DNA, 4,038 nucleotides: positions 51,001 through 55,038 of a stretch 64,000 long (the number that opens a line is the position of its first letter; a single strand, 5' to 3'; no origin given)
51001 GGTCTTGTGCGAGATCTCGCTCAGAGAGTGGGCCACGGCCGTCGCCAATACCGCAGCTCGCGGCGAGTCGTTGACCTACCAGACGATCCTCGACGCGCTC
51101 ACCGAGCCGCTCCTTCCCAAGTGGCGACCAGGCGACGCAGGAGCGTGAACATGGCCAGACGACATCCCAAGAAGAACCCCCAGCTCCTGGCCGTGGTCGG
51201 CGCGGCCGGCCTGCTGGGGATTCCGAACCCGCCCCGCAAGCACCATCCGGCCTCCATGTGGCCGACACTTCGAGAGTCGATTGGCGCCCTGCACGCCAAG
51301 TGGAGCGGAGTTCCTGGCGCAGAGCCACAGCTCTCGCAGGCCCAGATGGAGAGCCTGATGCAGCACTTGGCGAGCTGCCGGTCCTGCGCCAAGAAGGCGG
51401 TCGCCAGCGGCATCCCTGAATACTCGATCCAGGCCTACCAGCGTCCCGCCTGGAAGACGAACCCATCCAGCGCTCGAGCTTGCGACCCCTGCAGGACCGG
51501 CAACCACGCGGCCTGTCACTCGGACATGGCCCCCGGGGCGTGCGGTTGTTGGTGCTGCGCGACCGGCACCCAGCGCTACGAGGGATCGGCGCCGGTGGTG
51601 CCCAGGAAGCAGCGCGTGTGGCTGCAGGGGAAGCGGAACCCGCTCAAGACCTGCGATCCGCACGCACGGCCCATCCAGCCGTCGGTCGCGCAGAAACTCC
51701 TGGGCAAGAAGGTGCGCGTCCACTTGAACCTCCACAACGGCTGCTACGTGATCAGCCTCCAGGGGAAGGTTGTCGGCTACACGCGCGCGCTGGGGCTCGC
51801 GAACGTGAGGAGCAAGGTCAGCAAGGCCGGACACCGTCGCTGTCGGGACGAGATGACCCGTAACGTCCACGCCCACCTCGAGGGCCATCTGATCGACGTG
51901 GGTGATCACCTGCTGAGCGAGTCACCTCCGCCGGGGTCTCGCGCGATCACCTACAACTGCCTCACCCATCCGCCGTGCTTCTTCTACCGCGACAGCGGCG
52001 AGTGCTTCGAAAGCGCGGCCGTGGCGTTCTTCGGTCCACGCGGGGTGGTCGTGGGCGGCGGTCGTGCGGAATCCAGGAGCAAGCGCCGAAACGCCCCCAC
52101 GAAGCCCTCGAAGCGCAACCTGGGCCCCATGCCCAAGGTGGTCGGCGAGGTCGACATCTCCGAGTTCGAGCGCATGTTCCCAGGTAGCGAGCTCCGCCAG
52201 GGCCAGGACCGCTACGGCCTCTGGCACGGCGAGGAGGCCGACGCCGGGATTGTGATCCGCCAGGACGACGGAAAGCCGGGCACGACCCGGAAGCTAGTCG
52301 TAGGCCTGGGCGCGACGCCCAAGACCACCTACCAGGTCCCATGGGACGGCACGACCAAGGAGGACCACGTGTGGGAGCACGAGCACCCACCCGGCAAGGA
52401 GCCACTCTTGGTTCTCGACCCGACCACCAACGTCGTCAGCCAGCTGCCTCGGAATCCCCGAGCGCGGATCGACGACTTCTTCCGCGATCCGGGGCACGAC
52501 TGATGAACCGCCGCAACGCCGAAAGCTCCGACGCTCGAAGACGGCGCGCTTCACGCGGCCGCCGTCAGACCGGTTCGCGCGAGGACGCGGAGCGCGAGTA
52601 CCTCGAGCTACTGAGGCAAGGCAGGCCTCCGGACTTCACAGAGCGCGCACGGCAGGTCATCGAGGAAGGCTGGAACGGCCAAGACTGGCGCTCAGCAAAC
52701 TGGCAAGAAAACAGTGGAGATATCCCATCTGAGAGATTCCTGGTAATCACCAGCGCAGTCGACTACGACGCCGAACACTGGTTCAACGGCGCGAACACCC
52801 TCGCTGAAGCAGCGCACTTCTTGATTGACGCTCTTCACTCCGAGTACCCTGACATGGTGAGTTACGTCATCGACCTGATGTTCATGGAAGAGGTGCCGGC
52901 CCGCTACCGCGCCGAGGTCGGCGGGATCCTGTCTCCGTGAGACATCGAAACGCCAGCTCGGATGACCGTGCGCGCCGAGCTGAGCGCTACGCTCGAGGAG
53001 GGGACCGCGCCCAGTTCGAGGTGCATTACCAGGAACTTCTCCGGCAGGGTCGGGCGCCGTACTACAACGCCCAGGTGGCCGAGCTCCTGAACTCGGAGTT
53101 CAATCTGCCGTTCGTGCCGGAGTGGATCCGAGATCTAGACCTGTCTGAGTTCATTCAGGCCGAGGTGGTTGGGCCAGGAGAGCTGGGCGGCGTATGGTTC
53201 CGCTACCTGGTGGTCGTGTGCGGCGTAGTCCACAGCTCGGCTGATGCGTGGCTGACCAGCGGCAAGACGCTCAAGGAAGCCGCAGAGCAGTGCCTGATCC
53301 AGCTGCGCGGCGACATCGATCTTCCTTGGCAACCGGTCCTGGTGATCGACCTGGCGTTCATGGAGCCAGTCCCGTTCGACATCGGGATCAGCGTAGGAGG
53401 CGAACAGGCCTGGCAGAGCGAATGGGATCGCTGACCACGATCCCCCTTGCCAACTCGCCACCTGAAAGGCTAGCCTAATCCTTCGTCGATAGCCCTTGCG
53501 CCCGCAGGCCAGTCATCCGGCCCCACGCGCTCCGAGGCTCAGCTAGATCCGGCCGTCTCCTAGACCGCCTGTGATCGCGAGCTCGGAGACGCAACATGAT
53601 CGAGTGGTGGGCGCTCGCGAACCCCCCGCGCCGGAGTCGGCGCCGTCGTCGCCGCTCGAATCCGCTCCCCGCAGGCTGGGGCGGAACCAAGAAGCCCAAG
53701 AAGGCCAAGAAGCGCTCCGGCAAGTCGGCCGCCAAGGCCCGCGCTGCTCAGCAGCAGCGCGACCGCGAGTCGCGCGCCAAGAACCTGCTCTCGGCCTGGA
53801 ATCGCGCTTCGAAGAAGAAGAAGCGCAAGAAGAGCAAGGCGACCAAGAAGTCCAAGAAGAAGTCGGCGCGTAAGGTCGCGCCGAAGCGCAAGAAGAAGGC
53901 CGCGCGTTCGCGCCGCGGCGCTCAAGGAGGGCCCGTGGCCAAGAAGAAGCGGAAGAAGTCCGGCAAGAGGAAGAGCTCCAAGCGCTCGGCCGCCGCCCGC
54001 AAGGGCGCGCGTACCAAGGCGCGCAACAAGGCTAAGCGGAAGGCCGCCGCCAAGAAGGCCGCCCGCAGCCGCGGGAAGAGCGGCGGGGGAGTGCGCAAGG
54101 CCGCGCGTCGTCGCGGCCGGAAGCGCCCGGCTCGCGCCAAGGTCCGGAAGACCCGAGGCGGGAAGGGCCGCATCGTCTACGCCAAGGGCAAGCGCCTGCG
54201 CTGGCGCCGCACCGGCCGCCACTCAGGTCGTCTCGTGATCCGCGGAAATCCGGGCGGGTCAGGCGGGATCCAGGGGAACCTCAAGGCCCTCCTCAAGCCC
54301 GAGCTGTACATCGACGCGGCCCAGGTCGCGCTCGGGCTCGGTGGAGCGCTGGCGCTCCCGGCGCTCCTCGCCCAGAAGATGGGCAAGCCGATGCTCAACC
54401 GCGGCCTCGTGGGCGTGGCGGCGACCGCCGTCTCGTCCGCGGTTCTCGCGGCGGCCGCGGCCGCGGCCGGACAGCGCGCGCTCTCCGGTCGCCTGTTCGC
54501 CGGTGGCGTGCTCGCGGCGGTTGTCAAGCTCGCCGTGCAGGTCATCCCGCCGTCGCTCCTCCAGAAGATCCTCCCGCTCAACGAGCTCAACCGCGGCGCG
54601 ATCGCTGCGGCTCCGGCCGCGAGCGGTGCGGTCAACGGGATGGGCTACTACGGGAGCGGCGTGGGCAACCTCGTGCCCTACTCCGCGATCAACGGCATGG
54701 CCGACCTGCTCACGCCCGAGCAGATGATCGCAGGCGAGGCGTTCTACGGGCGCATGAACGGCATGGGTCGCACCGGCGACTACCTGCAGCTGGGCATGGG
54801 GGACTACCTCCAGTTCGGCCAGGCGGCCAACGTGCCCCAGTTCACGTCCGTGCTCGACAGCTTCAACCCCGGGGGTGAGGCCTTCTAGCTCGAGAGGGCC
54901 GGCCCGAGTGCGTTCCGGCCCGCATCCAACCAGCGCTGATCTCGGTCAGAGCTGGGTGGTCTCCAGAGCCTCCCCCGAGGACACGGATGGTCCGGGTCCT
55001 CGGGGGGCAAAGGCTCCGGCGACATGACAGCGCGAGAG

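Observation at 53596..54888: Histone H1/protamine-like Lys/Arg-rich domain fused to a membrane domain, directly upstream of the capsid-like genes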

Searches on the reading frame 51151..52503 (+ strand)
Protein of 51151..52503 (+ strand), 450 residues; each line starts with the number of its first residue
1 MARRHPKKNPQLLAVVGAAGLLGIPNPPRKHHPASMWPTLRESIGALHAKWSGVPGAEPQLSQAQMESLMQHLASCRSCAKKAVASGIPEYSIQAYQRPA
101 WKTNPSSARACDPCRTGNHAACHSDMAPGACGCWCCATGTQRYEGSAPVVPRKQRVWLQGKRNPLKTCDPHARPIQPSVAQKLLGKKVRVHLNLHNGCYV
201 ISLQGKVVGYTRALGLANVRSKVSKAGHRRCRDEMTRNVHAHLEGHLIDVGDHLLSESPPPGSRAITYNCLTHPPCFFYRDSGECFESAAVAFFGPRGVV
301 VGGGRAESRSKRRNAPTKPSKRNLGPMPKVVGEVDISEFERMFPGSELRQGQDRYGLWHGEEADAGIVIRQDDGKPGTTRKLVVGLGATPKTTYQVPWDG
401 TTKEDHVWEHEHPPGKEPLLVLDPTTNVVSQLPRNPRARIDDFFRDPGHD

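Call 20: search_protein_families(library=phrogs, proteins=[window:51151-52503:+], max_evalue=0.01)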
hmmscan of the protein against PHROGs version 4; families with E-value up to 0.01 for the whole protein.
window:51151-52503:+ (450 aa): 1 family
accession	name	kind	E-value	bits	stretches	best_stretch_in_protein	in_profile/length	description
phrog_586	-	unknown function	4.8e-17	63.1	1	186-300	6-120/122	-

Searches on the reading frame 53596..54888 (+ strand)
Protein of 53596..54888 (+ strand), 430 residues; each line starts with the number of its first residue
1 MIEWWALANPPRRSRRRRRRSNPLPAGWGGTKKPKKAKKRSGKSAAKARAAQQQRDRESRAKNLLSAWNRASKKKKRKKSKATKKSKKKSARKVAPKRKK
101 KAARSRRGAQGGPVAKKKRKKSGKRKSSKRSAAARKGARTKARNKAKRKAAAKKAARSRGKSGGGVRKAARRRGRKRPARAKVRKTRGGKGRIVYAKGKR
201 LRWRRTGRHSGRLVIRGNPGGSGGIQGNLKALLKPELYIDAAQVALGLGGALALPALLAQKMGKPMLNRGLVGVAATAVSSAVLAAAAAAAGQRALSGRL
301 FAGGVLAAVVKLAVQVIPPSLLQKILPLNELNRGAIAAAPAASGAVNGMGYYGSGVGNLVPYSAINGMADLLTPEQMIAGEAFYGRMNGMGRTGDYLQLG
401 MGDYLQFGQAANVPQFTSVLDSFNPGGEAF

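Call 5: search_protein_families(library=pfam, proteins=[window:53596-54888:+], max_evalue=0.1)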
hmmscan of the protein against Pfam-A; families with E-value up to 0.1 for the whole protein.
window:53596-54888:+ (430 aa): 0 families

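Call 6: search_protein_families(library=phrogs, proteins=[window:53596-54888:+], max_evalue=0.1)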
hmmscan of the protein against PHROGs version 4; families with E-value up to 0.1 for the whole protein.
window:53596-54888:+ (430 aa): 0 families

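Call 18: find_encoding_contigs(protein=window:53596-54888:+, flank=10000)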
Protein window:53596-54888:+ (430 aa): 2 contigs read that carry it; 1 place shown.
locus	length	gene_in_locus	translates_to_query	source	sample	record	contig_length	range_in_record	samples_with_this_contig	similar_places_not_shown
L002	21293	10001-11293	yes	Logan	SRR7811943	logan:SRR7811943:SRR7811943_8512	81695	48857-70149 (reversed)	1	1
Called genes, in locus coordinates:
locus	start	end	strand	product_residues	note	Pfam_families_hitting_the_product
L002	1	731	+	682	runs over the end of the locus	-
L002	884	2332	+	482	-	-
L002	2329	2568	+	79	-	-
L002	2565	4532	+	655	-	PF21818:DUF6884, PF03883:H2O2_YaaD (faint)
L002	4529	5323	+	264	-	-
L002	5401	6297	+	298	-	-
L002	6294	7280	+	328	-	PF13560:HTH_31 (faint), PF20432:Xre-like-HTH (faint), PF02954:HTH_8 (weak)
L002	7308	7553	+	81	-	-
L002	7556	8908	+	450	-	PF25735:Phage_L5_gp82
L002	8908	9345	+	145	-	-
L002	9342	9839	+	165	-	-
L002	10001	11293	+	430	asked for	-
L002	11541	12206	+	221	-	-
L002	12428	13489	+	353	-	-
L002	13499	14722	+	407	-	-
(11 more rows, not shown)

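Call 87: search_protein_families(library=ncbifam, proteins=[window:53596-54888:+], max_evalue=0.1)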
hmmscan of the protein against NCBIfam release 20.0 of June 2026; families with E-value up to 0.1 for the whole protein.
window:53596-54888:+ (430 aa): 1 family
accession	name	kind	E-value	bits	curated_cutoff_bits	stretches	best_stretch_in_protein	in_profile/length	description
TIGR02794.1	tolA_full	equivalog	0.016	14.4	59.45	1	35-161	107-241/362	cell envelope integrity protein TolA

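Call 105: list_cluster_members(proteins=[L010:36043-36810:+, window:53596-54885:+, P0015, P0006])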
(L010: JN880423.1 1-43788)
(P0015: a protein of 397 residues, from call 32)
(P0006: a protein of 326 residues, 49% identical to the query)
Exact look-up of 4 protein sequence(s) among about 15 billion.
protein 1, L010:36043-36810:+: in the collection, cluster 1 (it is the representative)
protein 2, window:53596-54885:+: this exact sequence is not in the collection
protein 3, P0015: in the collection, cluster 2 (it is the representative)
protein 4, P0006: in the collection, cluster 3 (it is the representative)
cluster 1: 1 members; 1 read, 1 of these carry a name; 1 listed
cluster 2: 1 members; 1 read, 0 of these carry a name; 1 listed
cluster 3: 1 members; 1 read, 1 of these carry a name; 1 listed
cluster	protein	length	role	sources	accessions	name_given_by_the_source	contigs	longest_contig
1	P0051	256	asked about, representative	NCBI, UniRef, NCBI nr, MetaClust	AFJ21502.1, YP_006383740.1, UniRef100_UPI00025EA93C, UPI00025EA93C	gp47 [Salisaeta icosahedral phage 1] | gp47 n=1 Tax=Salisaeta icosahedral phage 1 TaxID=1183239 RepID=UPI00025EA93C | status=active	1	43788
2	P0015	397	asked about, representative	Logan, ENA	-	-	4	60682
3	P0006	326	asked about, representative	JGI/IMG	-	hypothetical protein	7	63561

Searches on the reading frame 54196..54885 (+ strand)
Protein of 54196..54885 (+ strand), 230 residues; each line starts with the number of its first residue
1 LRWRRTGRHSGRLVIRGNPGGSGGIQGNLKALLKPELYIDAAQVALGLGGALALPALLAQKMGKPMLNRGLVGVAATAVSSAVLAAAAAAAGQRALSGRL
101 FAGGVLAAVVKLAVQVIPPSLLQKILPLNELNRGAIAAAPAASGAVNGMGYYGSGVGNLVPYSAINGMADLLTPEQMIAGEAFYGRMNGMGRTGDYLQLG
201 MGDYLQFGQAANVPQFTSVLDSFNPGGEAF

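Call 11: search_dna_similar(query=window:54241-54885:+, collection=phages, mode=protein, max_evalue=0.01)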
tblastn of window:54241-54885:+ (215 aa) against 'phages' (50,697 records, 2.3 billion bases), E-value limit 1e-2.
No match.

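Call 12: find_homologous_proteins(query=window:54196-54885:+, max_evalue=0.001)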
Query window:54196-54885:+ (230 aa): 1 proteins with E <= 0.001 among 8000 candidates.
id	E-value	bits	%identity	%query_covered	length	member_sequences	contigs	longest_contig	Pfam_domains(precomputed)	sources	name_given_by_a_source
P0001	8.6e-52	194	52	90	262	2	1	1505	-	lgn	-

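Call 15: find_encoding_contigs(protein=P0001, flank=10000)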
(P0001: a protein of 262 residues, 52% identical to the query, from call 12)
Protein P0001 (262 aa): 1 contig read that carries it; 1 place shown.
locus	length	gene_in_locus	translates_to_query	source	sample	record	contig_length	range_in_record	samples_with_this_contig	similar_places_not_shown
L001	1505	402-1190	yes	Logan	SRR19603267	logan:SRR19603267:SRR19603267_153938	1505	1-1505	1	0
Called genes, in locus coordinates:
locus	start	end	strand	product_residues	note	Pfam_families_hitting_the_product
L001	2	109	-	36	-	?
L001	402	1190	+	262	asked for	-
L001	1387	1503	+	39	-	?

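Call 32: search_protein_representatives(alignment_id=A1)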
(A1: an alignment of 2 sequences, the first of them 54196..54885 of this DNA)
Query: 2 sequences, 271 profile positions. Proteins with E-value up to 0.001 (for the whole library): 33; up to 1e-10: 11; up to 1e-30: 1. The best 33 are listed.
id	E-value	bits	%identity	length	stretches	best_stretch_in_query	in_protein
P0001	1.0e-148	510.4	-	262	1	1-271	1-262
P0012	1.4e-22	96.8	-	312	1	4-191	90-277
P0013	5.8e-21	91.4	-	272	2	11-187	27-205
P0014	6.7e-21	91.2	-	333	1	11-269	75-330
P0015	1.1e-20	90.6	-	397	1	18-234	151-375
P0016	2.6e-16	76.2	-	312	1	41-218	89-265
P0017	4.3e-15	72.2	-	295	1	15-202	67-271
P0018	5.3e-14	68.6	-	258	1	8-184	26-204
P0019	2.6e-12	63.0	-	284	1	9-181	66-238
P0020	1.6e-11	60.5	-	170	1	82-228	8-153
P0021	3.8e-11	59.2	-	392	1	19-236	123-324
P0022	1.1e-10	57.7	-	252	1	38-243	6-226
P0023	2.6e-10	56.5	-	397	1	12-162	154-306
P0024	9.4e-10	54.7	-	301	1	35-199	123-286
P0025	2.1e-09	53.5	-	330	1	19-185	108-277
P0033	2.8e-06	43.3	-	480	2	13-232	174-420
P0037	5.8e-06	42.3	-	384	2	5-237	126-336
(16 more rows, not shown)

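Call 78: find_encoding_contigs(protein=P0033, flank=8000, max_places=2)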
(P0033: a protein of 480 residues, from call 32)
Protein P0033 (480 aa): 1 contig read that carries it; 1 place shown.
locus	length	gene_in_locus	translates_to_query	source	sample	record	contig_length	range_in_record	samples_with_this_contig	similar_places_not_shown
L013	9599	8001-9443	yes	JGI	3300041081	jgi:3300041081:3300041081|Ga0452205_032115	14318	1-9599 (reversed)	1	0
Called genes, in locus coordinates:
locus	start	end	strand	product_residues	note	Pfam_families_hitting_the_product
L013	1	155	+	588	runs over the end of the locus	-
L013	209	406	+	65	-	-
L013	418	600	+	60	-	-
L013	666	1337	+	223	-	-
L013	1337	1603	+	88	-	-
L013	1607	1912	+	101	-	-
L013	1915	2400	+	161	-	-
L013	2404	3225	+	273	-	-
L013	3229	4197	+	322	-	-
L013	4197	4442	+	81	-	-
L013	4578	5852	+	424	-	-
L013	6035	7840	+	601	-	PF15943:YdaS_toxin (weak)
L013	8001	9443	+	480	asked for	-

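Call 80: find_encoding_contigs(protein=P0015, flank=8000, max_places=2)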
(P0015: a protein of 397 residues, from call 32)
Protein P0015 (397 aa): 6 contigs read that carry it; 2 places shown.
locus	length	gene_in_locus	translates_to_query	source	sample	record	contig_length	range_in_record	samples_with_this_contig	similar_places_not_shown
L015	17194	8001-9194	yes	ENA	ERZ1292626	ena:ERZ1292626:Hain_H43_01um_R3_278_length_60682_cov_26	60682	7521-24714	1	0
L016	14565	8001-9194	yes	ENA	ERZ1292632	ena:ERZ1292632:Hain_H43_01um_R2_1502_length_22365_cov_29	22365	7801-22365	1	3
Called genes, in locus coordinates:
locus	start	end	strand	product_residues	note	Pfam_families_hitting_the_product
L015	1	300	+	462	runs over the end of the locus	-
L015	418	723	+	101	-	-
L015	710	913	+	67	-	-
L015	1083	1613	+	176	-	PF01841:Transglut_core (faint)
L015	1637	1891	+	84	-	-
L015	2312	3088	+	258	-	-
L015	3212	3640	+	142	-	-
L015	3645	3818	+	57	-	-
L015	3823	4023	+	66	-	-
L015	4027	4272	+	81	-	-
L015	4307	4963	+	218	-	-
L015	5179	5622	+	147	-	-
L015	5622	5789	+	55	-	-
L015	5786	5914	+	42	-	-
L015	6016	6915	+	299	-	-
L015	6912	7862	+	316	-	-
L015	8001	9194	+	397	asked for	-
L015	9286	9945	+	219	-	-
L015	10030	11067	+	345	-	-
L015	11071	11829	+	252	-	-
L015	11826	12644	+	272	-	-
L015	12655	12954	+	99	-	-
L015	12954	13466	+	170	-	-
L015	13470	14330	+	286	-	-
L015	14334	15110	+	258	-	-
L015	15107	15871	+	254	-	PF13385:Laminin_G_3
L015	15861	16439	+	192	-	-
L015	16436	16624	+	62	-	-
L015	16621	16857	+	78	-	-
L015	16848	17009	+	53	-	-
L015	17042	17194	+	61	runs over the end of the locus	-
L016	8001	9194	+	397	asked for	-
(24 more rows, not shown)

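Call 81: find_encoding_contigs(protein=P0037, flank=8000, max_places=2)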
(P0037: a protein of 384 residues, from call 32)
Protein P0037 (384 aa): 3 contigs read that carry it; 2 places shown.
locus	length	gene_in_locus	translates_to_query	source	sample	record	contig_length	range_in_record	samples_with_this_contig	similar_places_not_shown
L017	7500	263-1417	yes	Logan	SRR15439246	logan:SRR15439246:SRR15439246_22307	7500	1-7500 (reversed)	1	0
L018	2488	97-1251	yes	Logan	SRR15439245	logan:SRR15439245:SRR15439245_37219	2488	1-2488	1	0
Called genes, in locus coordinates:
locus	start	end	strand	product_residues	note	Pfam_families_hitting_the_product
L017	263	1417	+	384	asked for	-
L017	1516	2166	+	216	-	-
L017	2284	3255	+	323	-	-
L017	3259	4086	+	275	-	-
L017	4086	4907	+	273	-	-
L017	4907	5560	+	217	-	-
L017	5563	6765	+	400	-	-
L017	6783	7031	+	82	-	-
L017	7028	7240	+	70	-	-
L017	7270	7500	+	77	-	?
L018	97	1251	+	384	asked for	-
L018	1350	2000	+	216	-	-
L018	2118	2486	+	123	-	?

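Call 85: search_solved_structures(query=A4, max_evalue=1)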
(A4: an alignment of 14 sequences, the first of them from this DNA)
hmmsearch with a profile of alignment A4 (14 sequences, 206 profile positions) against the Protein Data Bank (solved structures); distinct sequences matched with E-value up to 1: 1.
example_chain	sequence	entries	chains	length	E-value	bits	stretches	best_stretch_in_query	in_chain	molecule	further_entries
5t1p_A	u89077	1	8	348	0.73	12.6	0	58-82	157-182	ABC transporter, periplasmic substrate-binding protein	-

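Call 86: search_protein_families(library=pfam, alignment_id=A4, max_evalue=0.1)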
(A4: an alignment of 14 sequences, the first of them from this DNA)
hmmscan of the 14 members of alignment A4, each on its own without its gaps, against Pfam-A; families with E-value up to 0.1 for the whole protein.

A. member 1, seq(225 aa): 0 families

B. families by the number of members that match (of 14 scanned): 2 families
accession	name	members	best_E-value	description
PF08668.18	HDOD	1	0.0029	HDOD domain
PF19616.4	DUF6121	1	0.0052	Family of unknown function (DUF6121)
